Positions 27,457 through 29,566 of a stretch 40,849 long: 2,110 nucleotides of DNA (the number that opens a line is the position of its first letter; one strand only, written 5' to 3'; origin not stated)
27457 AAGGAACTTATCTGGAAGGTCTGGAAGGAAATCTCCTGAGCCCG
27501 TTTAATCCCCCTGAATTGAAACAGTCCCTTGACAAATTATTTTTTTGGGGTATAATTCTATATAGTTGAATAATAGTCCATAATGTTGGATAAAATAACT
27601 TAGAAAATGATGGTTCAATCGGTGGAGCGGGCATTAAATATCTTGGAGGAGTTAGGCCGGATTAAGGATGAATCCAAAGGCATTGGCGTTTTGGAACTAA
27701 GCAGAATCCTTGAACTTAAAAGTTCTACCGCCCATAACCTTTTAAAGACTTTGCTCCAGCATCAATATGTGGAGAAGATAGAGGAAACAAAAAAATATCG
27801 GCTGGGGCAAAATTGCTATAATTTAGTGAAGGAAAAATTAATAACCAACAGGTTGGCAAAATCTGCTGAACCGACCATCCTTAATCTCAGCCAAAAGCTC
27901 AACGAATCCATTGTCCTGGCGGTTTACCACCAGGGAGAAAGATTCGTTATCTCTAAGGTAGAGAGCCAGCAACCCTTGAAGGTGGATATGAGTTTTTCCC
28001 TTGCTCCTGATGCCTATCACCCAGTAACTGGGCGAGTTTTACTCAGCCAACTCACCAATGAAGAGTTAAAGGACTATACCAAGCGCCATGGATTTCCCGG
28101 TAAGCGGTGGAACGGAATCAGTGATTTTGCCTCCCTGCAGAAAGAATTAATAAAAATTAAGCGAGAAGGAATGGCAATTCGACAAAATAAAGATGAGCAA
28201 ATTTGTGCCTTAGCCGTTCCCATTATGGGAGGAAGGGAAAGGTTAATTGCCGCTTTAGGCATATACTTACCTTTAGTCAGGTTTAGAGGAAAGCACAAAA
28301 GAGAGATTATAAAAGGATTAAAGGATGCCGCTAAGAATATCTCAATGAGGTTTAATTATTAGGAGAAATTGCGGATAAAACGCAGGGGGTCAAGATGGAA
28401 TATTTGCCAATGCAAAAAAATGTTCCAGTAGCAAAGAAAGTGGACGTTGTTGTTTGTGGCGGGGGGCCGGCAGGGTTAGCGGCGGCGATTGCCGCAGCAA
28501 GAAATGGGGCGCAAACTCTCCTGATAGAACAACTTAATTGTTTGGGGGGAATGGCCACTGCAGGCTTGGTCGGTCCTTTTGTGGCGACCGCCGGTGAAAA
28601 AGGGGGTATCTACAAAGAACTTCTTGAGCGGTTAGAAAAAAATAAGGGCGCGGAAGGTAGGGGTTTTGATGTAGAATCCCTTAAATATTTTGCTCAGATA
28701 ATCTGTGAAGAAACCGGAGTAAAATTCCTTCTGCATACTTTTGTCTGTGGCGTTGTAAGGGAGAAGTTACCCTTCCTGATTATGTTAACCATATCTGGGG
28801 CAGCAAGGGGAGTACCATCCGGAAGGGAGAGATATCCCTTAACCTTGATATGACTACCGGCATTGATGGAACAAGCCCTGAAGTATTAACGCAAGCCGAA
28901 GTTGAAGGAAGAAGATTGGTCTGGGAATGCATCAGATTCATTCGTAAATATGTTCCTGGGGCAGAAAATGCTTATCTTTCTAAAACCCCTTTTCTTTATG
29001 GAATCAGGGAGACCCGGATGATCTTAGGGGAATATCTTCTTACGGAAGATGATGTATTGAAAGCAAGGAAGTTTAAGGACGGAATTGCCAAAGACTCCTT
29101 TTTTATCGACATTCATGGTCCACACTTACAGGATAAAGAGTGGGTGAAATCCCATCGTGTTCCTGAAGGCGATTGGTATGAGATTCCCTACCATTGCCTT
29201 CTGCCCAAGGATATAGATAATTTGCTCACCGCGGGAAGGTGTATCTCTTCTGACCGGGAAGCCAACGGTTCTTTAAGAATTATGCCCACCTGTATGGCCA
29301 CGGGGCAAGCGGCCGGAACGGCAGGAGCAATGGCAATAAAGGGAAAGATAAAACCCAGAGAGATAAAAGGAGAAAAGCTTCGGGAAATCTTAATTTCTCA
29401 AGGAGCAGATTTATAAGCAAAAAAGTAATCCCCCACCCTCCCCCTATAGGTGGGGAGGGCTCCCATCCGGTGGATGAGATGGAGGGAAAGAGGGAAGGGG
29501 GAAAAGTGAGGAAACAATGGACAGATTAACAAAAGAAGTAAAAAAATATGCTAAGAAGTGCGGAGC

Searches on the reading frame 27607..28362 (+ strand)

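Call 54: search_protein_families(library=pfam, proteins=[window:27607-28362:+], max_evalue=0.00001)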
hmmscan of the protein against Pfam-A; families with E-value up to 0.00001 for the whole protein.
window:27607-28362:+ (251 aa): 2 families
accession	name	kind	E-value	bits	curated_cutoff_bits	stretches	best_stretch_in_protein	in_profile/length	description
PF01614.24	IclR_C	-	4.1e-24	85.5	24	1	82-246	8-173/174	Bacterial transcriptional regulator IclR C-terminal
PF09339.16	HTH_IclR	-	6.8e-09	35.8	22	1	5-57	1-50/52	IclR helix-turn-helix domain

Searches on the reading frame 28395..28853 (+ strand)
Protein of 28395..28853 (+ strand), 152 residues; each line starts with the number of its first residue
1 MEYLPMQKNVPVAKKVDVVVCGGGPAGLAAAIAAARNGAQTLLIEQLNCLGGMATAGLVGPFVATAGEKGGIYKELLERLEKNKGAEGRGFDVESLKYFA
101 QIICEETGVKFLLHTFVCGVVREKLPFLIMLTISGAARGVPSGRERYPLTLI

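Call 54: search_protein_families(library=pfam, proteins=[window:28395-28853:+], max_evalue=0.00001)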
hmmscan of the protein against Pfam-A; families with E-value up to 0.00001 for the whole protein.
window:28395-28853:+ (152 aa): 8 families
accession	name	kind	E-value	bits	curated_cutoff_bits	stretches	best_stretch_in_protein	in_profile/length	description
PF12831.13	FAD_oxidored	-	2.5e-29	103.2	27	1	17-123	1-117/416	FAD dependent oxidoreductase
PF00890.30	FAD_binding_2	-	5.5e-09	36.1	20.4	1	17-55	1-39/414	FAD binding domain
PF07992.20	Pyr_redox_2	-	4e-07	30.2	26.1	1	17-52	2-38/291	Pyridine nucleotide-disulphide oxidoreductase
PF01134.28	GIDA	-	6.5e-07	29.2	22.1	1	17-54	1-39/391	Glucose inhibited division protein A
PF01266.30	DAO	-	1.4e-06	28.5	27.9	1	17-114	1-85/353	FAD dependent oxidoreductase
PF13450.12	NAD_binding_8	-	1.7e-06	28.7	21.9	1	20-55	1-36/68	NAD(P)-binding Rossmann-like domain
PF01946.23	Thi4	-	2.6e-06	27.3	26.2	1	15-59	17-63/235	Thi4 family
PF03486.20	HI0933_like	-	3.3e-06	27.2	50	1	17-51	2-36/244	HI0933-like protein Rossmann domain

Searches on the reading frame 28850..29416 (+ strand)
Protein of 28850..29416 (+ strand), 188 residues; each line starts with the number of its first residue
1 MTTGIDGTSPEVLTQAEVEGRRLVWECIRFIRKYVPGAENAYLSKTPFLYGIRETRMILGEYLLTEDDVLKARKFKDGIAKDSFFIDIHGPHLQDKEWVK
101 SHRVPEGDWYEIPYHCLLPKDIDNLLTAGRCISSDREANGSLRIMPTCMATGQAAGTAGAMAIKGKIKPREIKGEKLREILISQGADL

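Call 54: search_protein_families(library=pfam, proteins=[window:28850-29416:+], max_evalue=0.00001)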
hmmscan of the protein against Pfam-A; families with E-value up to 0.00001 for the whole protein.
window:28850-29416:+ (188 aa): 1 family
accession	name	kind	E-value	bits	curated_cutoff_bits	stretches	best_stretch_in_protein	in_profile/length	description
PF12831.13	FAD_oxidored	-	8e-61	207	27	1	6-181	241-416/416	FAD dependent oxidoreductase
